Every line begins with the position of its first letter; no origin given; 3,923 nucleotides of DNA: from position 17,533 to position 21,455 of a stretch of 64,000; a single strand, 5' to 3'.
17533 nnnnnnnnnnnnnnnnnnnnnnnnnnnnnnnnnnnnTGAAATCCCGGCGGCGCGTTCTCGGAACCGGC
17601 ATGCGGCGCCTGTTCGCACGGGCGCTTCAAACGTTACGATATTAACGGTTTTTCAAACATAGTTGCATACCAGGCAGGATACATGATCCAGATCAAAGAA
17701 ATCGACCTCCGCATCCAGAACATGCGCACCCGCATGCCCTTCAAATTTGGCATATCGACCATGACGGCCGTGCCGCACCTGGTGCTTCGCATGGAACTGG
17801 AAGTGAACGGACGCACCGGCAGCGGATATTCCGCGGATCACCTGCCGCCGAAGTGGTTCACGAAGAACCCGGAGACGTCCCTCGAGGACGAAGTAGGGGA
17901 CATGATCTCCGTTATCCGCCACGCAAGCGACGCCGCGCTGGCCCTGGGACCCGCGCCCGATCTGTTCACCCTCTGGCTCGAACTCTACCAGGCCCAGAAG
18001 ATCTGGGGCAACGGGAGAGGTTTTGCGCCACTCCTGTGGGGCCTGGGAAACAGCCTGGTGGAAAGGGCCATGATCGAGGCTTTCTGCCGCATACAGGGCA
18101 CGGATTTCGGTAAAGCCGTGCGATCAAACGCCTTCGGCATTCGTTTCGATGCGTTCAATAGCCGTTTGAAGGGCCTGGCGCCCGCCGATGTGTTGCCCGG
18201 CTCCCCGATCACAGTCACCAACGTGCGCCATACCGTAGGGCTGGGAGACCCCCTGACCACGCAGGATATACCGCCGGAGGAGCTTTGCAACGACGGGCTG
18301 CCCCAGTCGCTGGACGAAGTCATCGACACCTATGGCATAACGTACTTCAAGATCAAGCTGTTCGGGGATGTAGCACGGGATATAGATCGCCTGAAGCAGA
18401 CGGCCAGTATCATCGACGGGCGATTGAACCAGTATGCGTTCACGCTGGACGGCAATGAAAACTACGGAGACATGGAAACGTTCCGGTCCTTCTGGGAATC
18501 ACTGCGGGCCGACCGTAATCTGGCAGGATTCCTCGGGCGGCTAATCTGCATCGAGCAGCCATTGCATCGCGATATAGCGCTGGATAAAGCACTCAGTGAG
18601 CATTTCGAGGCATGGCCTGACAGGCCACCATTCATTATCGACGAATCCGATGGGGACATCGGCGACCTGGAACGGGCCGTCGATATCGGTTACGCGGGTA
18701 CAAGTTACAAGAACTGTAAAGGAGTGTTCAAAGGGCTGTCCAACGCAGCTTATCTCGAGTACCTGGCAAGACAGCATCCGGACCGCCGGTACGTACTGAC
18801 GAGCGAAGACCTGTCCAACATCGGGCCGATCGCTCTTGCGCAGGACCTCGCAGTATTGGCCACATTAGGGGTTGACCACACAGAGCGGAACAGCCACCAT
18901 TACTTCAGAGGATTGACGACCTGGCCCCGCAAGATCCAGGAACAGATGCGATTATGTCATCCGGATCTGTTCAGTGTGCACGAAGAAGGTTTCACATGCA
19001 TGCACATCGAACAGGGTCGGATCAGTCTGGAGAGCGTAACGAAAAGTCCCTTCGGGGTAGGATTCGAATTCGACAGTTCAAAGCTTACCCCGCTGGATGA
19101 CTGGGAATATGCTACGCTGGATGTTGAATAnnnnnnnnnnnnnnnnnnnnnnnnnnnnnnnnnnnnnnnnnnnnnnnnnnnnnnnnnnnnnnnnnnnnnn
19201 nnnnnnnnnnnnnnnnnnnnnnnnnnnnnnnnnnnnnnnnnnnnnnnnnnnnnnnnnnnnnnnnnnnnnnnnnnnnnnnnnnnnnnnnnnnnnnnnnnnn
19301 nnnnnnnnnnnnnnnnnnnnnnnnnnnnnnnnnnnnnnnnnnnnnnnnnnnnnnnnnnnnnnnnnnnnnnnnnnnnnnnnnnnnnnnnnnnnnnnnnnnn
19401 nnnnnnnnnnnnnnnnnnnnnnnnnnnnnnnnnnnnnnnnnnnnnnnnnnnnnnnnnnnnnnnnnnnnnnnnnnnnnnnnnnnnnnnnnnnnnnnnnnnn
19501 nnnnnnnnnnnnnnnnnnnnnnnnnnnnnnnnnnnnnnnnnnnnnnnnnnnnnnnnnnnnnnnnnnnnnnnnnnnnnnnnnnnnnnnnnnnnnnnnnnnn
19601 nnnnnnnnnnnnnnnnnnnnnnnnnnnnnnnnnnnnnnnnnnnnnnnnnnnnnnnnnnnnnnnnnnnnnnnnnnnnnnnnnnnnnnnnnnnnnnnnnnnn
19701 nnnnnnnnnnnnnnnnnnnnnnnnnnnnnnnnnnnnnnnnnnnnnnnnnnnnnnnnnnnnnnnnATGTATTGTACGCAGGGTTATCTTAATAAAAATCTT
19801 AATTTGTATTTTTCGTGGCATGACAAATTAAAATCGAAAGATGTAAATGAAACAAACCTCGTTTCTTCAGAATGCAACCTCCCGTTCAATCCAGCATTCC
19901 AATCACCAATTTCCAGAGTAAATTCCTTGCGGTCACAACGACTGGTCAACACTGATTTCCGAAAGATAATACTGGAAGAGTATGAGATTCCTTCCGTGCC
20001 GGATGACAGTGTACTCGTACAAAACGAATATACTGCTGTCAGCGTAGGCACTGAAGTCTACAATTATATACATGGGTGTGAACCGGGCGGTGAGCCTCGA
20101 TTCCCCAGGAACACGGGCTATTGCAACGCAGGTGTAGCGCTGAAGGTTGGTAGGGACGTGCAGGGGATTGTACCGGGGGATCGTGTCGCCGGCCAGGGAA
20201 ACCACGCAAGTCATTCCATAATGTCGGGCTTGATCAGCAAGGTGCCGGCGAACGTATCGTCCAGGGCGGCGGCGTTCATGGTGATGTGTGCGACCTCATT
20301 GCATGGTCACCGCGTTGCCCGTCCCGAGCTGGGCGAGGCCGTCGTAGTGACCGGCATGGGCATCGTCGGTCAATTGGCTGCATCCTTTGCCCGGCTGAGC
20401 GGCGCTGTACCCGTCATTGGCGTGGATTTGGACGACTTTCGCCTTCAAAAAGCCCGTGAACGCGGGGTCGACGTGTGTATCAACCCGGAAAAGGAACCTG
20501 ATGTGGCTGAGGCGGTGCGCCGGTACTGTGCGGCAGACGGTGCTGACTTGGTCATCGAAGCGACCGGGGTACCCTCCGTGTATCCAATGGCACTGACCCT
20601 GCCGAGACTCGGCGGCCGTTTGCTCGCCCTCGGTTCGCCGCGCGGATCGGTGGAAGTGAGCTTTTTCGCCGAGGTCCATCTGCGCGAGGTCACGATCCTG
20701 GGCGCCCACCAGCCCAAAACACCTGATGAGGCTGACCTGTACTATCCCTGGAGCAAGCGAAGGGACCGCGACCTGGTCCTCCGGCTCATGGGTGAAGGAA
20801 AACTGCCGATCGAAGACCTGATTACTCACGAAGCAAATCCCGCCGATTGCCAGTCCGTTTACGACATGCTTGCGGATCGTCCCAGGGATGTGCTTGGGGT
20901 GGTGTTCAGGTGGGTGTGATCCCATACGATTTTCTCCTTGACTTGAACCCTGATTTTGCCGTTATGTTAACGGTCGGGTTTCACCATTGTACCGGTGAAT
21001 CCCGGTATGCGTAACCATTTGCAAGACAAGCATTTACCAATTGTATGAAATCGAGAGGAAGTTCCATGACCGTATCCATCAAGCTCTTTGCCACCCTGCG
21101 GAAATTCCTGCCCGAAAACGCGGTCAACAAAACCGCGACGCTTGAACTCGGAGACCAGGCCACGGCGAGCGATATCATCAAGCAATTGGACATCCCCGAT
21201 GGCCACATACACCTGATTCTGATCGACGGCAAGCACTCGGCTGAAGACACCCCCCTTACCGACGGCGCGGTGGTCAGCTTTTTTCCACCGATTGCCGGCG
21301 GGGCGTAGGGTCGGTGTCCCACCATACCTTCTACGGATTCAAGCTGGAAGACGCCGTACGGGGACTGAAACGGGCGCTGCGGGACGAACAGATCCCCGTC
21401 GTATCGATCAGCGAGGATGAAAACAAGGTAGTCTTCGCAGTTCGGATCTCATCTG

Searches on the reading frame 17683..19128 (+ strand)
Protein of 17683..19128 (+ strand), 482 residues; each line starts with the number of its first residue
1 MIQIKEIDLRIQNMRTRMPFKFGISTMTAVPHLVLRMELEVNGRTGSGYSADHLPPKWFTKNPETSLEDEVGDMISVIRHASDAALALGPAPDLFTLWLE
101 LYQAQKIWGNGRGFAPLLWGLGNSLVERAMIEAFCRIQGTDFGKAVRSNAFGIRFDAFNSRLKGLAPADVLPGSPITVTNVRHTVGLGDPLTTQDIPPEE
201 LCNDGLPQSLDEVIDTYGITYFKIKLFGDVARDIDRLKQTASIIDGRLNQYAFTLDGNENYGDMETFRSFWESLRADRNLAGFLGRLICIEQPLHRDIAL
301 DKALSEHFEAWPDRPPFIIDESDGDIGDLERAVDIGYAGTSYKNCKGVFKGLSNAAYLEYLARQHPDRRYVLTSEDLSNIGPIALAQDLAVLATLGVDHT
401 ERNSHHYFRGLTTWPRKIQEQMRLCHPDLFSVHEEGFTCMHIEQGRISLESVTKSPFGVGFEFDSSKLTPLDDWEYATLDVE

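Call 25: search_protein_families(library=pfam, proteins=[window:17683-19128:+], max_evalue=0.001)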
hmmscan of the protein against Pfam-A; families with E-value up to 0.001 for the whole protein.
window:17683-19128:+ (482 aa): 1 family
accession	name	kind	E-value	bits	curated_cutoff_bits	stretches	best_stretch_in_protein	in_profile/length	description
PF13378.12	MR_MLE_C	-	0.00012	22.3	29.4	1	210-336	6-118/219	Enolase C-terminal domain-like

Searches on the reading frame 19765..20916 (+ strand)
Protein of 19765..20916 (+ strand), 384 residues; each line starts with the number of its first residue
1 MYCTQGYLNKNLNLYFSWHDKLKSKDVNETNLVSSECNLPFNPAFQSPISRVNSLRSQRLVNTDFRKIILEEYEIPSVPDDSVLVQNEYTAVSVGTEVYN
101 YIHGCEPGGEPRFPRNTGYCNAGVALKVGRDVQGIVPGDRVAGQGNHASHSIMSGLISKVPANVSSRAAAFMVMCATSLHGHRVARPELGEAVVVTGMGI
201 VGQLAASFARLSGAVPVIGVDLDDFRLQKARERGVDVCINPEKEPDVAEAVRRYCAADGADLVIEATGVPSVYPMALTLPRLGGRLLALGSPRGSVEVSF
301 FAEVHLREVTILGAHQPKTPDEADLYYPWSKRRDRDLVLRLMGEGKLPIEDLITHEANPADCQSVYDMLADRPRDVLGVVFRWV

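Call 8: search_protein_families(library=pfam, proteins=[window:19765-20916:+], max_evalue=0.01)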
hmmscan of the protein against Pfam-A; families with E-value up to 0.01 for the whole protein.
window:19765-20916:+ (384 aa): 2 families
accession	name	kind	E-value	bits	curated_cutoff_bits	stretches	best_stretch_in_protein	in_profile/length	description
PF00107.32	ADH_zinc_N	-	1e-22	80.9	31.8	1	201-318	2-116/129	Zinc-binding dehydrogenase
PF08240.17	ADH_N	-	0.0032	18.1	23.5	1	80-143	2-62/104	Alcohol dehydrogenase GroES-like domain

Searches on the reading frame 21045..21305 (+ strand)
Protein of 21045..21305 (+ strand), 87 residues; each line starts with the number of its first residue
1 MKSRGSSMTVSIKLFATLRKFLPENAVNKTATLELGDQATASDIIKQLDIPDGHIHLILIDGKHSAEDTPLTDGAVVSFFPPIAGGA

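Call 8: search_protein_families(library=pfam, proteins=[window:21045-21305:+], max_evalue=0.01)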
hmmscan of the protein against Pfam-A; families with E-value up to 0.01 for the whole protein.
window:21045-21305:+ (87 aa): 3 families
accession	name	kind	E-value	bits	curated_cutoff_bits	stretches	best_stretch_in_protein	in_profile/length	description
PF02597.26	ThiS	-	1.5e-10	41.9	22.5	1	12-86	1-76/76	ThiS family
PF14451.12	Ub-Mut7C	-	4.4e-09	36.6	23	1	9-81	3-75/81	Mut7-C ubiquitin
PF21965.2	SAMP2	-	0.0035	18.1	27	1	29-76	11-57/63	Small archaeal modifier protein 2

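Call 9: search_protein_families(library=ncbifam, proteins=[window:21045-21305:+], max_evalue=0.01)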
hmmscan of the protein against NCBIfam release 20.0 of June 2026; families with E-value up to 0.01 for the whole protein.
window:21045-21305:+ (87 aa): 5 families
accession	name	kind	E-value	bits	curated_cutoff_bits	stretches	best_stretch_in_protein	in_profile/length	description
NF041918.1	SAMP1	equivalog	4.3e-06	27.2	60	0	58-86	59-91/91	ubiquitin-like small modifier protein 1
TIGR01687.1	moaD_arch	subfamily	5.1e-06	26.9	49.5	1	55-86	55-88/88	MoaD family protein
TIGR01682.1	moaD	equivalog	5.1e-05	24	66.15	1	11-86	2-80/80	molybdopterin converting factor subunit 1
NF008347.0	PRK11130.1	equivalog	0.00076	20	94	1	58-86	53-81/81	molybdopterin synthase sulfur carrier subunit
NF041919.1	SAMP2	equivalog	0.0036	17.8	70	1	28-76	10-57/66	ubiquitin-like small modifier protein SAMP2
